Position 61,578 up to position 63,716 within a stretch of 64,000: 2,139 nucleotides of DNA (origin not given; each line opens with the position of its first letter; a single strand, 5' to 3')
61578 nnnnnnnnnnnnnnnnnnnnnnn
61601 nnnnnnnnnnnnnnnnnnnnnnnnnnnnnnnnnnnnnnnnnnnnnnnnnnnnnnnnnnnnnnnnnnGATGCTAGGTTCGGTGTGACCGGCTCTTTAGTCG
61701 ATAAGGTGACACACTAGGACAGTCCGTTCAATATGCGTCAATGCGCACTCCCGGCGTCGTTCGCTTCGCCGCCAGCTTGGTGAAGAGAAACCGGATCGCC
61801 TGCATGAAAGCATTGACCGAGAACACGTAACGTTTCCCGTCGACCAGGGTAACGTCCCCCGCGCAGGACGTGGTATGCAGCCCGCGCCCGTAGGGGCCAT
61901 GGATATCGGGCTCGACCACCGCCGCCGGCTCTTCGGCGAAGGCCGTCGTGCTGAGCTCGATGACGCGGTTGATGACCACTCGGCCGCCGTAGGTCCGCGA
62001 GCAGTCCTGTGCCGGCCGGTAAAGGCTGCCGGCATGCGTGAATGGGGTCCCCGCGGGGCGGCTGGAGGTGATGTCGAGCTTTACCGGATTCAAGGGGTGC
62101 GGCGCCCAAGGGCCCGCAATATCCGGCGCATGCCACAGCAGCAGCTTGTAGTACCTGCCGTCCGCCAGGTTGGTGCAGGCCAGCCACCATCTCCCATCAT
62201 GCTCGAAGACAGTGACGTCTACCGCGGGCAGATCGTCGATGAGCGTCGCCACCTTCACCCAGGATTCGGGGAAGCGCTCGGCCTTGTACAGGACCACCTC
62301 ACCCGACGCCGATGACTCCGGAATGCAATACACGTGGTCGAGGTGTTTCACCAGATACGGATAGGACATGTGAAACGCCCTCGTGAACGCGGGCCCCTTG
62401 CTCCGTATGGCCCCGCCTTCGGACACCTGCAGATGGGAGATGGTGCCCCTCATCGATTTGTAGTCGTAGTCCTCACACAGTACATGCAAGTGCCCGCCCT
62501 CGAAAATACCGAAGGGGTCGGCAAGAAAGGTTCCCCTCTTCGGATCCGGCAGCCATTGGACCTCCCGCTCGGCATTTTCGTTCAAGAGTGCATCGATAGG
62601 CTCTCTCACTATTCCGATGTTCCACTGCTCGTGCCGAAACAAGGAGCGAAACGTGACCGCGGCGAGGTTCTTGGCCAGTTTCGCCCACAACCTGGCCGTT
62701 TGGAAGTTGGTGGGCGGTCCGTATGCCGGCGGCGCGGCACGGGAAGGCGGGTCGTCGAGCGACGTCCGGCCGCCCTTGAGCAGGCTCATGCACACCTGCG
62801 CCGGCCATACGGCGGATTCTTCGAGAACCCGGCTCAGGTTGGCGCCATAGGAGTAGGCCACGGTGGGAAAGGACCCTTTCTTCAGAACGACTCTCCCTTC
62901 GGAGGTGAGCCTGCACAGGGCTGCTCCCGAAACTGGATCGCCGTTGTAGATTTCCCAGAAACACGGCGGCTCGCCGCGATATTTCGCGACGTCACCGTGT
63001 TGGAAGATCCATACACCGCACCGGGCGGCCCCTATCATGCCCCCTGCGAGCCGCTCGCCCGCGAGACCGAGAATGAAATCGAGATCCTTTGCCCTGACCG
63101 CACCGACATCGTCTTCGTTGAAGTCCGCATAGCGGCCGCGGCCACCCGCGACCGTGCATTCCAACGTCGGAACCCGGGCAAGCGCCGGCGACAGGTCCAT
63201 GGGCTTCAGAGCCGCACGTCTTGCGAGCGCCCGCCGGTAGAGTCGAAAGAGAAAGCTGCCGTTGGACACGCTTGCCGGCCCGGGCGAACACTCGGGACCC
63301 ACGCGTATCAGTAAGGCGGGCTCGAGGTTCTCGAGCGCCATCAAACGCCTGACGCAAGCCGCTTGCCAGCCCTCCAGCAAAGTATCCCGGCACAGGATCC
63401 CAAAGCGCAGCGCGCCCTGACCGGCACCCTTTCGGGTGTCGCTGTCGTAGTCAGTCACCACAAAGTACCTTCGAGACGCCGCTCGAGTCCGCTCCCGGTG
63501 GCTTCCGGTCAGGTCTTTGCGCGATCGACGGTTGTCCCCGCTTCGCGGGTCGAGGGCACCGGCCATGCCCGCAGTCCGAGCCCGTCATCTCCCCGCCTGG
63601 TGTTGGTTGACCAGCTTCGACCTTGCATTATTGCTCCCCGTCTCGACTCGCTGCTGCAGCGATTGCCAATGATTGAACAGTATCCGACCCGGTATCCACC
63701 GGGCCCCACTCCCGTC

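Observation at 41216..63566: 16-gene single-strand envelope-glycan cluster built around a lipid-linked pentose (DPA-like) donor pathway, without recognisable Wzx/Wzy/Wzm-Wzt or initiating transferase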

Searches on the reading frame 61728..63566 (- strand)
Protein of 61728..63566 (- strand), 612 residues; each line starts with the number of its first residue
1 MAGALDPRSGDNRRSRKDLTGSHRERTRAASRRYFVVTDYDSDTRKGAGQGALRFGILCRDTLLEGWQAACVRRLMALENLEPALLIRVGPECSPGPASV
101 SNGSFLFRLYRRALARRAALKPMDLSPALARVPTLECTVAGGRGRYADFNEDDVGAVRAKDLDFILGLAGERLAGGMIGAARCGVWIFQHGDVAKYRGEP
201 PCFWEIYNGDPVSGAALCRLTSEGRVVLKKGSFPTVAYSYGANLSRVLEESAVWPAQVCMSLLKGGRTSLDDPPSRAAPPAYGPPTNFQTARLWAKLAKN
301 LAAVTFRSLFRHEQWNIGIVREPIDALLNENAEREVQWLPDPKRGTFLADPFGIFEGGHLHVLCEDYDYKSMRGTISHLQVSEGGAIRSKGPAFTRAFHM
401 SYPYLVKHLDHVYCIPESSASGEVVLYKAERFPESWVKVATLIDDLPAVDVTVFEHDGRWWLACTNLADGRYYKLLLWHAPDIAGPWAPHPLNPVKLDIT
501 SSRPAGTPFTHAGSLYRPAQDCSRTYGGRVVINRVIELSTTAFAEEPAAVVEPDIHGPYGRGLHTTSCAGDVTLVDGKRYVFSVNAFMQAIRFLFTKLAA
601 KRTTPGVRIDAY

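Call 3: search_protein_families(library=pfam, proteins=[window:61728-63566:-], max_evalue=0.01)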
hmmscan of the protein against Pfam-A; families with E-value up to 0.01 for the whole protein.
window:61728-63566:- (612 aa): 1 family
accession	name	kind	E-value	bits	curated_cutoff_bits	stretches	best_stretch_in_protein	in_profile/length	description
PF24793.1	GINT1_N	-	2.4e-37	129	27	1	346-546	58-263/304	Glucosamine inositolphosphorylceramide transferase 1, N-terminal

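Call 5: search_protein_families(library=ncbifam, proteins=[window:61728-63566:-], max_evalue=0.01)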
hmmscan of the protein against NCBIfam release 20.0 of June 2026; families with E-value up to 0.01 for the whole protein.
window:61728-63566:- (612 aa): 0 families

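Call 14: find_encoding_contigs(protein=window:61728-63566:-, flank=10000, max_places=4)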
Protein window:61728-63566:- (612 aa): 1 contig read that carries it; 1 place shown.
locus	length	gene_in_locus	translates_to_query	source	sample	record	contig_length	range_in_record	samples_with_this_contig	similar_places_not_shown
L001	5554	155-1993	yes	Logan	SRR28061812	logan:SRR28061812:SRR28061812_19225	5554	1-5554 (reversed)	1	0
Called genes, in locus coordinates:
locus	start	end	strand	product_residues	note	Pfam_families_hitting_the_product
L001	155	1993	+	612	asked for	PF24793:GINT1_N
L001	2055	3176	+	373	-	PF13439:Glyco_transf_4, PF13579:Glyco_trans_4_4 (weak), PF20706:GT4-conflict (weak), PF00534:Glycos_transf_1, PF13692:Glyco_trans_1_4, PF13524:Glyco_trans_1_2 (weak)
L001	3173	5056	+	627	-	PF13231:PMT_2 (weak)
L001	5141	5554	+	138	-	?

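Call 31: find_homologous_proteins(query=window:61728-63566:-, max_evalue=0.00001)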
Query window:61728-63566:- (612 aa): 118 proteins with E <= 0.00001 among 8000 candidates.
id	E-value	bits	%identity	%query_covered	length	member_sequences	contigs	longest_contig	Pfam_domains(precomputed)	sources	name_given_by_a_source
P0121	0.0e+0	1354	100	94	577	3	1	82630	PF24793.2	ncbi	ncbi:MAG: hypothetical protein WB783_17980 [Arenicellales bacterium]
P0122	1.3e-202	693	56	89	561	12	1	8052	PF24793.2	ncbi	ncbi:MAG: hypothetical protein WAL83_12750 [Arenicellales bacterium]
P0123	8.3e-184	631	49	91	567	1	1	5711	PF24793.2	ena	-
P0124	2.4e-183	629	59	75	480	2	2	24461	PF24793.2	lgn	-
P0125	1.8e-176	606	47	90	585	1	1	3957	PF24793.2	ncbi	-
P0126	6.2e-167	575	47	92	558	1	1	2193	PF24793.2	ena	-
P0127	7.1e-164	565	46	91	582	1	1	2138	PF24793.2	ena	-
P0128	1.6e-161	557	45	89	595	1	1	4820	PF24793.2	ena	-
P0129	2.3e-161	557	46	89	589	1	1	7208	PF24793.2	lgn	-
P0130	7.4e-158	545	45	90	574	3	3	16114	PF24793.2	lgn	-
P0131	2.4e-157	543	45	90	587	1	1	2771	PF24793.2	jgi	-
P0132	6.8e-157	542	45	90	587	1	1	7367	PF24793.2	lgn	-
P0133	1.4e-156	541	45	90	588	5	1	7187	PF24793.2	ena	-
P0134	2.9e-156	540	45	88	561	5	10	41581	PF24793.2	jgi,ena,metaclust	metaclust:\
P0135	6.3e-156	539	43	92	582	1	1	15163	PF24793.2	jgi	jgi:hypothetical protein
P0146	3.7e-148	513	42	88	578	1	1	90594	PF24793.2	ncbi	ncbi:MAG: hypothetical protein AB1656_11425 [Candidatus Omnitrophota bacterium]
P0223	3.0e-90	322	33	88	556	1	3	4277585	PF24793.2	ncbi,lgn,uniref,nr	ncbi:hypothetical protein B4U37_17795 [Sutcliffiella horikoshii]|uniref:Glucosamine inositolphosphor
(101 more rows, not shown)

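Call 32: find_encoding_contigs(protein=P0121, flank=10000, max_places=2)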
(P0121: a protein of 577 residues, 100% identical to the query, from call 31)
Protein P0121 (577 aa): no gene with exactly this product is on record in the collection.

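Call 33: find_encoding_contigs(protein=P0122, flank=10000, max_places=4)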
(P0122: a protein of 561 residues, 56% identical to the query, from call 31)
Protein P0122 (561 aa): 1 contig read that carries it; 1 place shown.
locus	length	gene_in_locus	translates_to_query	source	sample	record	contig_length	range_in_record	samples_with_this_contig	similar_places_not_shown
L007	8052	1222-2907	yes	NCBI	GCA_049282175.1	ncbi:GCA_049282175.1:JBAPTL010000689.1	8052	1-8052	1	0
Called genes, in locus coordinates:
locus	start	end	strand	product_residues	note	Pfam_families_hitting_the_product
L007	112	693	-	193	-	PF04307:YdjM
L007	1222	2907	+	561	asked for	PF24793:GINT1_N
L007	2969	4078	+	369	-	PF13439:Glyco_transf_4, PF13579:Glyco_trans_4_4, PF00534:Glycos_transf_1, PF13692:Glyco_trans_1_4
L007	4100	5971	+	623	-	PF13231:PMT_2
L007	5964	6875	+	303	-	PF02475:TRM5-TYW2_MTfase, PF05050:Methyltransf_21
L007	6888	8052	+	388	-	PF13439:Glyco_transf_4, PF13579:Glyco_trans_4_4, PF20706:GT4-conflict, PF00534:Glycos_transf_1, PF13692:Glyco_trans_1_4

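Call 43: search_solved_structures(query=window:61728-63566:-, max_evalue=10)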
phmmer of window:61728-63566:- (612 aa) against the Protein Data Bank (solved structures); distinct sequences matched with E-value up to 10: 0.

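Call 75: predict_structure(alignment_id=A4)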
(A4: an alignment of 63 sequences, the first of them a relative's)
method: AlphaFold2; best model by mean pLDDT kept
length: 577 residues; sequences in the alignment: 63
mean_pLDDT: 91.9   pTM: 0.91
mean pLDDT of the five models: 91.9, 91.4, 91.2, 90.7, 90.6
residues with pLDDT >= 90: 481; 70-90: 58; 50-70: 12; < 50: 26
segments of 3 or more residues with pLDDT < 50: 1-13, 60-65, 571-577
pLDDT, mean of each block of 10 residues (from residue 1): 38 74 96 97 97 79 59 84 92 98 80 92 98 86 96 92 91 97 94 96 96 96 92 88 88 96 97 97 98 96 98 98 96 97 96 95 94 97 95 96 98 98 98 95 98 96 98 98 98 98 96 98 98 98 98 96 79 37
secondary structure, 60 per line:
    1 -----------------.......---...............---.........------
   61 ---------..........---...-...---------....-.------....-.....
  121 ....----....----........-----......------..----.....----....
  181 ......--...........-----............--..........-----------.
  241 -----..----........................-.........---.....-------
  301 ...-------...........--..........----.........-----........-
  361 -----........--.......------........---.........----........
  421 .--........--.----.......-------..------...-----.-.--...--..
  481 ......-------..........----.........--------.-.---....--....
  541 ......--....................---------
elements in order: E18-24 E28-30 H31-42 E46-54 H70-79 E87-89 E99-102 E111-114 H116-124 E129-132 E137-139 H140-144 E150-155 H168-172 E177-186 E189-199 H205-216 H219-228 H252-275 E277-285 H289-293 E301-303 E311-321 E324-333 E338-346 E352-359 E366-373 E376-382 E389-396 E400-408 E413-421 E424-431 E439-445 E461-463 E474-476 E479-486 E494-503 E508-516 E531-534 E537-546 H549-568

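Call 77: fold_search(model_id=the predicted structure, library=pdb)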
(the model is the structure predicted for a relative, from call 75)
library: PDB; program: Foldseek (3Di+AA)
matches with E <= 10: 1449; with E <= 0.001: 374
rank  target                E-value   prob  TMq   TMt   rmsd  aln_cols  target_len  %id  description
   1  3tqq                  1.1e-08  1.00  0.30  0.53  14.1       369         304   13  Structure of the methionyl-tRNA formyltransferase (fmt) from Coxiella burnetii (released 2011-09-28)
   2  9fj8_B                1.5e-08  1.00  0.31  0.55   5.9       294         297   14  Teth514_1788 1,2-beta-oligomannan phosphorylase in complex with mannotetraose (released 2025-06-11)
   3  5j63_C                1.6e-08  1.00  0.31  0.58   4.3       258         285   13  Crystal Structure of the N-terminal N-formyltransferase Domain (residues 1-306) of Escherichia coli Arna in Complex wi (released 2016-05-25)
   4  1s3i                  2.4e-08  1.00  0.32  0.57  15.3       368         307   11  Crystal structure of the N terminal hydrolase domain of 10-formyltetrahydrofolate dehydrogenase (released 2004-01-27)
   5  2cfi                  2.4e-08  1.00  0.31  0.55  15.6       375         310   10  The hydrolase domain of human 10-FTHFD in complex with 6- formyltetrahydropterin (released 2006-03-14)
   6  4wkg_F                2.7e-08  1.00  0.30  0.27   4.2       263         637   13  The crystal structure of apo ArnA features an unexpected central binding pocket and provides an explanation for enzyma (released 2014-12-17)
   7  9fj8_A                2.8e-08  1.00  0.30  0.53   6.1       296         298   14  Teth514_1788 1,2-beta-oligomannan phosphorylase in complex with mannotetraose (released 2025-06-11)
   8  4iqf_A                2.8e-08  1.00  0.30  0.52  13.4       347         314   13  Crystal Structure of Methyionyl-tRNA Formyltransferase from Bacillus anthracis (released 2013-01-23)
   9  5j63_D                3.7e-08  1.00  0.27  0.48   4.2       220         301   13  Crystal Structure of the N-terminal N-formyltransferase Domain (residues 1-306) of Escherichia coli Arna in Complex wi (released 2016-05-25)
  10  5j63_B                3.7e-08  1.00  0.29  0.52   5.5       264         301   12  Crystal Structure of the N-terminal N-formyltransferase Domain (residues 1-306) of Escherichia coli Arna in Complex wi (released 2016-05-25)
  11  4wkg_D                3.8e-08  1.00  0.30  0.28   4.3       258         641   12  The crystal structure of apo ArnA features an unexpected central binding pocket and provides an explanation for enzyma (released 2014-12-17)
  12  4qpd_A                4.1e-08  1.00  0.31  0.55  17.1       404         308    8  Crystal structure of the hydrolase domain of 10-formyltetrahydrofolate dehydrogenase (wild-type) complex with tetrahyd (released 2015-04-15)
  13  1yrw                  4.5e-08  1.00  0.30  0.56   4.9       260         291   12  Crystal Structure of E.coli ArnA Transformylase Domain (released 2005-04-12)
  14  3p2n_B                4.8e-08  1.00  0.29  0.45   8.9       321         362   15  Discovery and structural characterization of a new glycoside hydrolase family abundant in coastal waters that was anno (released 2011-03-02)
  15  3q0i                  5.0e-08  1.00  0.26  0.48   5.1       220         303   15  Methionyl-tRNA formyltransferase from Vibrio cholerae (released 2010-12-29)
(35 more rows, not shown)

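Call 93: find_encoding_contigs(protein=P0223, flank=10000, max_places=1)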
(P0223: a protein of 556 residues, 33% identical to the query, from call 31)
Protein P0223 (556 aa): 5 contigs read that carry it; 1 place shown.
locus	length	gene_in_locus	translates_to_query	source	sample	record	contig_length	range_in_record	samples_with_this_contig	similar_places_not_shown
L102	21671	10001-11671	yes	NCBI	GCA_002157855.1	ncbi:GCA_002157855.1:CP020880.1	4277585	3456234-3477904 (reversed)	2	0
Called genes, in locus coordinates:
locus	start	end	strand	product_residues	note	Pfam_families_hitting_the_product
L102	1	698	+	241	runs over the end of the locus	PF09922:LiaF-like_C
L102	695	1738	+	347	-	PF07730:HisKA_3, PF02518:HATPase_c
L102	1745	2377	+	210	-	PF00072:Response_reg, PF00196:GerE, PF08281:Sigma70_r4_2 (weak)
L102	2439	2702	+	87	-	PF00462:Glutaredoxin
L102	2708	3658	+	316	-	PF13847:Methyltransf_31 (faint), PF01170:UPF0020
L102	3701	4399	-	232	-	PF01510:Amidase_2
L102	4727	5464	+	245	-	PF02706:Wzz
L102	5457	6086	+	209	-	-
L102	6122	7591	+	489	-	PF01943:Polysacc_synt, PF13440:Polysacc_synt_3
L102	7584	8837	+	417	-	PF04932:Wzy_C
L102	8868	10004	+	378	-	PF13439:Glyco_transf_4, PF00534:Glycos_transf_1, PF13692:Glyco_trans_1_4, PF13524:Glyco_trans_1_2 (weak)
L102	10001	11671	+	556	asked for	PF24793:GINT1_N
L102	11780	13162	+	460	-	PF02397:Bac_transf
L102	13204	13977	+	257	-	PF13641:Glyco_tranf_2_3, PF00535:Glycos_transf_2, PF10111:Glyco_tranf_2_2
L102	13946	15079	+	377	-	PF01757:Acyl_transf_3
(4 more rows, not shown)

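Call 94: find_encoding_contigs(protein=P0146, flank=10000, max_places=1)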
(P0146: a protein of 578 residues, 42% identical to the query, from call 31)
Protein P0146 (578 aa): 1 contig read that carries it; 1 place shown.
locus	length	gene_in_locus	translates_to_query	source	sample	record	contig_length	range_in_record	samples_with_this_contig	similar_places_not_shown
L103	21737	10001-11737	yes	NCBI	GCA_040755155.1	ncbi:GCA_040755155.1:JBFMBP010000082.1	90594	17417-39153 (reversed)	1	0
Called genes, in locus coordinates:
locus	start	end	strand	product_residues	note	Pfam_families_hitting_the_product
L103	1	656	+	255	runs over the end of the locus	PF04474:DUF554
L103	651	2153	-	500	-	PF02074:Peptidase_M32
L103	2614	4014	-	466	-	PF02321:OEP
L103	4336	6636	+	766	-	PF00083:Sugar_tr, PF07690:MFS_1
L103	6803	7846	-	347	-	PF02912:Phe_tRNA-synt_N, PF01409:tRNA-synt_2d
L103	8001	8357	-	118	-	PF00453:Ribosomal_L20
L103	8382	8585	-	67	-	PF01632:Ribosomal_L35p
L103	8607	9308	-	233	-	PF05198:IF3_N, PF00707:IF3_C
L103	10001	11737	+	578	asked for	PF24793:GINT1_N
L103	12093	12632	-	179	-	PF02441:Flavoprotein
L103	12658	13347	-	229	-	PF04127:DFP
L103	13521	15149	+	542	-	PF13517:FG-GAP_3 (faint), PF01839:FG-GAP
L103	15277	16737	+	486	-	-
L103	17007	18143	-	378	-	-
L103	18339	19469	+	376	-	PF01208:URO-D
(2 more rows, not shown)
